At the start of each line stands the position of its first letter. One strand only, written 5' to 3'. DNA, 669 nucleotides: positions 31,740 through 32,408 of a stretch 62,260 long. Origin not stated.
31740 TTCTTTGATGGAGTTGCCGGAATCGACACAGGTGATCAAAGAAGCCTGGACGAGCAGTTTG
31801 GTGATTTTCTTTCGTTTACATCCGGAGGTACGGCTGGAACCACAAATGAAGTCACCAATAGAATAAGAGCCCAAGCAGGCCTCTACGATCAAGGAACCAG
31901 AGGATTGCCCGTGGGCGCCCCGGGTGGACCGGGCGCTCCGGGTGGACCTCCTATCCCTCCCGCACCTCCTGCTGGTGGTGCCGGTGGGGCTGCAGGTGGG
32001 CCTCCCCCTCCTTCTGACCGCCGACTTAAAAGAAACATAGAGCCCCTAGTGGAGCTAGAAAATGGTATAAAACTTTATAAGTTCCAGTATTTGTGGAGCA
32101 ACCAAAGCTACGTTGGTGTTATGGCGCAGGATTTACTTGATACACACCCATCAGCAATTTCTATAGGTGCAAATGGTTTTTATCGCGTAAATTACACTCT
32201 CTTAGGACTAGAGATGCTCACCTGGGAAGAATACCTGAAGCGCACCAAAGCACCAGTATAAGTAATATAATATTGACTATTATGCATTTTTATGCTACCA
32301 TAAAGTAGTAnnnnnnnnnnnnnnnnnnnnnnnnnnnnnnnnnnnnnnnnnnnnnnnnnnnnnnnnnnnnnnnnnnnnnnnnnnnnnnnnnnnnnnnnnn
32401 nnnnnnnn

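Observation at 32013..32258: VirB6-like T4SS channel protein ends in a phage tail-spike intramolecular-chaperone (peptidase S74-type) domain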

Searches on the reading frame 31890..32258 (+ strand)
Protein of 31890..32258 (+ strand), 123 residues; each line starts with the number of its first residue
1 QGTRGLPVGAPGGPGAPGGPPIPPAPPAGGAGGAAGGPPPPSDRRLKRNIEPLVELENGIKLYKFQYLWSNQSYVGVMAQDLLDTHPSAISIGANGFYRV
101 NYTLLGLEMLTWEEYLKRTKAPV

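Call 11: search_solved_structures(query=window:31890-32258:+, max_evalue=10, show_alignments=3)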
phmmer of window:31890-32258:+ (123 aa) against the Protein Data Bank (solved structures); distinct sequences matched with E-value up to 10: 4.
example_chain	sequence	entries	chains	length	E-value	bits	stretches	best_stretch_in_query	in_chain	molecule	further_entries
6mdm_J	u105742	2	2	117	0.24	14.6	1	20-54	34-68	Vesicle-associated membrane protein 2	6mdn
6ip1_A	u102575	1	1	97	1.8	11.8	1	21-55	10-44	Vesicle-associated membrane protein 2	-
1sfc_A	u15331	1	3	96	2.8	11.1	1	21-56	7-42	PROTEIN (SYNAPTOBREVIN 2)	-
2kog_A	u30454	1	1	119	4.7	10.4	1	21-56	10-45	Vesicle-associated membrane protein 2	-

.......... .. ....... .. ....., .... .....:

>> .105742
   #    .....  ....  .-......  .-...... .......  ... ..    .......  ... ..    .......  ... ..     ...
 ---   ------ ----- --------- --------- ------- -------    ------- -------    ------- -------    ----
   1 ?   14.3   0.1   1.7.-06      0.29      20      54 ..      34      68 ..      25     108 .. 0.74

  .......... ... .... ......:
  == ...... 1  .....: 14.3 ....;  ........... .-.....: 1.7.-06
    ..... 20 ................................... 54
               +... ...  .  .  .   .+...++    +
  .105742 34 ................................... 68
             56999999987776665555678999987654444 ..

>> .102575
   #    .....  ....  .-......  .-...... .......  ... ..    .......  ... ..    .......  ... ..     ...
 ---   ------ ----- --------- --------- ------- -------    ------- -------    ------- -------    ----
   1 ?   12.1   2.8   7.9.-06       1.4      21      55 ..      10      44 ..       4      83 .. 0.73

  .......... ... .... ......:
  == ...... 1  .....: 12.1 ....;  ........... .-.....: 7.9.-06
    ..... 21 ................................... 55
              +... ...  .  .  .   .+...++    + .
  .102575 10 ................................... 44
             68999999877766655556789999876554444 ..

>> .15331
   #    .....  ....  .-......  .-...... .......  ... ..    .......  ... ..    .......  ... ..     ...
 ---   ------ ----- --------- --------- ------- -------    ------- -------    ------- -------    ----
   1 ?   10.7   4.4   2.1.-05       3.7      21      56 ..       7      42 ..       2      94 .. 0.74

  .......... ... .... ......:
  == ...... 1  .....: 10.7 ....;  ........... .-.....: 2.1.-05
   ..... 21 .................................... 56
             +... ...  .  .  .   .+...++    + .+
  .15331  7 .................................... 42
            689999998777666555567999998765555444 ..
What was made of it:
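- Tried and rejected: Sequence search of the PDB with the C-terminal 123 aa: it gave only spurious synaptobrevin hits driven by the Pro-rich linker (call 11).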

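Call 72: search_protein_families(library=pfam, alignment_id=A4, max_evalue=0.001)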
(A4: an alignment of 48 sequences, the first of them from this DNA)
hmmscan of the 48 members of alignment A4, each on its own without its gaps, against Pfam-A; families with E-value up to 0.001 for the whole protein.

A. member 1, seq(120 aa): 1 family
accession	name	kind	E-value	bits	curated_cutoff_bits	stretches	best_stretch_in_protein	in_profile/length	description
PF13884.11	Peptidase_S74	-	1.8e-07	31.8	22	1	39-82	1-52/58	Chaperone of endosialidase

B. families by the number of members that match (of 48 scanned): 1 family
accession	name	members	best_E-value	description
PF13884.11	Peptidase_S74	47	1.1e-10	Chaperone of endosialidase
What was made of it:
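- On Peptidase_S74 / ICA domain (PF13884): 47 of 48 fused homologues also match (call 72).
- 47 of 48 fused C-termini hit PF13884 (call 72).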

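Call 80: find_homologous_proteins(query=A4, max_evalue=1e-10)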
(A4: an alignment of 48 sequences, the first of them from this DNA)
Query A4 (48 sequences) (120 aa, profile of the alignment): 576 proteins with E <= 1e-10 among 5213 candidates; the best 120 are listed.
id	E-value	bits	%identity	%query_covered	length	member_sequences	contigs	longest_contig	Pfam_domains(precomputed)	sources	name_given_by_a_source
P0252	2.6e-38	148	48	64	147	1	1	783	PF13884.12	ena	-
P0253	6.8e-38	147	48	64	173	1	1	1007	PF13884.12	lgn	-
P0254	7.9e-38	147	47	64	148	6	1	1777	PF13884.12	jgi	jgi:hypothetical protein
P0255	4.8e-37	144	47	64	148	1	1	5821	PF13884.12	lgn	-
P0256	1.7e-36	142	47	64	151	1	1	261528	PF13884.12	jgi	jgi:hypothetical protein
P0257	3.0e-36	142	46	70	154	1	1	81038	PF13884.12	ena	-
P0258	1.6e-35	139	48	72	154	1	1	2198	PF13884.12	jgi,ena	jgi:hypothetical protein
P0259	1.9e-35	139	47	64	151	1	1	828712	PF13884.12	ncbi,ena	-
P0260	4.3e-35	138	46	74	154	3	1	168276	PF13884.12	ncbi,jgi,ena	jgi:hypothetical protein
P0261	6.6e-35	137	51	70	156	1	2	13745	PF13884.12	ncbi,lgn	-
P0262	1.3e-34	136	46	75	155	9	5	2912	PF13884.12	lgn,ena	-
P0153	4.9e-34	134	55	64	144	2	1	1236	-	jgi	-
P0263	3.7e-33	132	49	62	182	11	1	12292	PF13884.12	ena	-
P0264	6.1e-33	131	57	67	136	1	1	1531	PF13884.12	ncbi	-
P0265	8.3e-33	130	57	62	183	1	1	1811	PF13884.12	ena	-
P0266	9.2e-33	130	42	79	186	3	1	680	PF13884.12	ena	-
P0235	1.0e-32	130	49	70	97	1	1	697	PF13884.12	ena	-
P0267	2.3e-32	129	47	77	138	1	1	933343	PF13884.12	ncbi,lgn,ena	-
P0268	7.4e-32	127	51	73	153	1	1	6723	PF13884.12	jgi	jgi:hypothetical protein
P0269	1.1e-31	127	54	70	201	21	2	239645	PF13884.12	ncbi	ncbi:tail fiber domain-containing protein, partial [Sinorhizobium medicae]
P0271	1.4e-31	126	41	85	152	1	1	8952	PF13884.12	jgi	jgi:hypothetical protein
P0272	1.6e-31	126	52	59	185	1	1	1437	PF13884.12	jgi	jgi:hypothetical protein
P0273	1.6e-31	126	53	68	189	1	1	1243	PF13884.12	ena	-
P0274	1.7e-31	126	53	58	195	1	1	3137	PF13884.12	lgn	-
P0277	2.4e-31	126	42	84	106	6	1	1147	PF13884.12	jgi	jgi:predicted NAD/FAD-binding protein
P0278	2.6e-31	126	58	62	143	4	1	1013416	PF13884.12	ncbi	-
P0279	3.2e-31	125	51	63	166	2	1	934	PF13884.12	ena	-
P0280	3.7e-31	125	41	83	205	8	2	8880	PF13884.12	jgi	jgi:hypothetical protein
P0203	3.9e-31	125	46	86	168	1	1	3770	PF13884.12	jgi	jgi:hypothetical protein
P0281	3.9e-31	125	39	88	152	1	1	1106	PF21827.2,PF13884.12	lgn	-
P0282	4.6e-31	125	55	70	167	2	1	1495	PF13884.12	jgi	jgi:hypothetical protein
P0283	4.8e-31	125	53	58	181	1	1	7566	PF13884.12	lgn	-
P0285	5.2e-31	125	54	62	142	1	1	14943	PF13884.12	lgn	-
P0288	5.9e-31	124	45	80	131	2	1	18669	PF13884.12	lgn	-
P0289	6.1e-31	124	49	68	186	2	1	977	PF13884.12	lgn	-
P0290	6.2e-31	124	50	60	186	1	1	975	PF13884.12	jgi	jgi:hypothetical protein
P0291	6.4e-31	124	43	83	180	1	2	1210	PF13884.12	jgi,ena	-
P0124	8.0e-31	124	45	92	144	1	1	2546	PF13884.12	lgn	-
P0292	8.2e-31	124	43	91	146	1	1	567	PF13884.12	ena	-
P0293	8.2e-31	124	55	61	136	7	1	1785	PF13884.12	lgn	-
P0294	9.1e-31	124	37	93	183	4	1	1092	PF13884.12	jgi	jgi:hypothetical protein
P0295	1.0e-30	124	41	83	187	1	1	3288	PF13884.12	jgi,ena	jgi:hypothetical protein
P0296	1.0e-30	124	45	82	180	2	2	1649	PF13884.12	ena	-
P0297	1.2e-30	124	51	71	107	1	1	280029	PF13884.12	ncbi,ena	-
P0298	1.2e-30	123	56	62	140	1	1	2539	PF13884.12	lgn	-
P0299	1.3e-30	123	51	63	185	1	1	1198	PF13884.12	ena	-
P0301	1.4e-30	123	51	72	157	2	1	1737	PF13884.12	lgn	-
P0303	1.5e-30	123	50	58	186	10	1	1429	PF13884.12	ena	-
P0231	1.5e-30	123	45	88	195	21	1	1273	PF13884.12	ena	-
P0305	1.8e-30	123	51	63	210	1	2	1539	PF13884.12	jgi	jgi:hypothetical protein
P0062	1.9e-30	123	57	62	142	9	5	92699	PF13884.12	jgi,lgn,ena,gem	-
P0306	2.0e-30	123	45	71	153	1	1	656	PF13884.12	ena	-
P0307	2.8e-30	122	44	83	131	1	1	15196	PF13884.12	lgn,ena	-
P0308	3.2e-30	122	43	83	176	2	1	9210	PF13884.12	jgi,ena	jgi:hypothetical protein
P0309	4.3e-30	122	57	62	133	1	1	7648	PF13884.12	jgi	jgi:hypothetical protein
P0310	4.4e-30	122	49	66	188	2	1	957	PF13884.12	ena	-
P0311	4.4e-30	122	57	62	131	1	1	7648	PF13884.12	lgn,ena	-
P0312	4.4e-30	122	47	60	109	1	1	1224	PF13884.12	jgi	-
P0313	5.2e-30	121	51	71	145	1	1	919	PF13884.12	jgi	jgi:hypothetical protein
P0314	5.3e-30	121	53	58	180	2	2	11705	PF13884.12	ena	-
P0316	7.0e-30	121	48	76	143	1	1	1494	PF13884.12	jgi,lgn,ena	-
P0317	7.2e-30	121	44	91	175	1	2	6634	PF13884.12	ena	-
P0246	7.6e-30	121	43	91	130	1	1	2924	PF13884.12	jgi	jgi:hypothetical protein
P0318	7.8e-30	121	38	88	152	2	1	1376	PF13884.12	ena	-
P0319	9.3e-30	121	47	63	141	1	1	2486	PF13884.12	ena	-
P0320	1.0e-29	120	51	57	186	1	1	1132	PF13884.12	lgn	-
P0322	1.2e-29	120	51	69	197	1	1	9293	PF13884.12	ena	-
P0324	1.6e-29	120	45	76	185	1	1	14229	PF13884.12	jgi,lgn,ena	-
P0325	1.8e-29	120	51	68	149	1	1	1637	PF13884.12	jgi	jgi:hypothetical protein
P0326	1.9e-29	120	54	65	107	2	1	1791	PF13884.12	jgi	jgi:hypothetical protein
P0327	1.9e-29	120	44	68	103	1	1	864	PF13884.12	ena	-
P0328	2.0e-29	120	48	64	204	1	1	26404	PF13884.12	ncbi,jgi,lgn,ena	jgi:hypothetical protein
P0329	2.0e-29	120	49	68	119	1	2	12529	PF13884.12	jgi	jgi:hypothetical protein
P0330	2.0e-29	120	47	70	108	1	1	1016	PF13884.12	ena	-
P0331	2.3e-29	119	56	66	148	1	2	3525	PF13884.12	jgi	jgi:hypothetical protein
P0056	2.4e-29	119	51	70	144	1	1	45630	PF13884.12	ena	-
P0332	2.4e-29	119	53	63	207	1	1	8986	PF13884.12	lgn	-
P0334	2.9e-29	119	52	66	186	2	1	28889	PF13884.12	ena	-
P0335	3.0e-29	119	54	61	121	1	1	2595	PF13884.12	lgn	-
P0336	3.0e-29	119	54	64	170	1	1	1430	PF13884.12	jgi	jgi:hypothetical protein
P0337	3.1e-29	119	47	79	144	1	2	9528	PF13884.12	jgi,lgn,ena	-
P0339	4.1e-29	119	40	90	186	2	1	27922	PF13884.12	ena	-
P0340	4.8e-29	118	51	78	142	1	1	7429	PF13884.12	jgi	jgi:Chaperone of endosialidase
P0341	4.8e-29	118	50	60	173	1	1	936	PF13884.12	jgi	jgi:hypothetical protein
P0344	5.1e-29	118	57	62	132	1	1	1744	PF13884.12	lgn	-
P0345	5.1e-29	118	48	68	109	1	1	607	PF13884.12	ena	-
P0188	5.2e-29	118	51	81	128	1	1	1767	PF13884.12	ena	-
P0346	5.2e-29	118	46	78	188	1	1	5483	PF13884.12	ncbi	-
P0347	5.4e-29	118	55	62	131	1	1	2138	PF13884.12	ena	-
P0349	5.7e-29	118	54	62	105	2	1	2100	PF13884.12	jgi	jgi:hypothetical protein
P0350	5.9e-29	118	43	83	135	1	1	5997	PF13884.12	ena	-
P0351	6.2e-29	118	41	68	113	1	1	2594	PF13884.12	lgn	-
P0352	6.3e-29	118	47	63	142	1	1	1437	PF13884.12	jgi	jgi:hypothetical protein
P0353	6.7e-29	118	55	61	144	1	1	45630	PF13884.12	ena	-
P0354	6.9e-29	118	53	63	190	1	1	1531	PF13884.12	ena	-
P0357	7.8e-29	118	46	86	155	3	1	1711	PF13884.12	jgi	jgi:hypothetical protein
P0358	7.8e-29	118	49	66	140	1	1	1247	PF13884.12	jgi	jgi:hypothetical protein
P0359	8.4e-29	118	55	64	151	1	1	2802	PF13884.12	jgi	jgi:hypothetical protein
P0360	8.4e-29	118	49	73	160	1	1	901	PF13884.12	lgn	-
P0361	8.4e-29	118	43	81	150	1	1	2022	PF13884.12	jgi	jgi:hypothetical protein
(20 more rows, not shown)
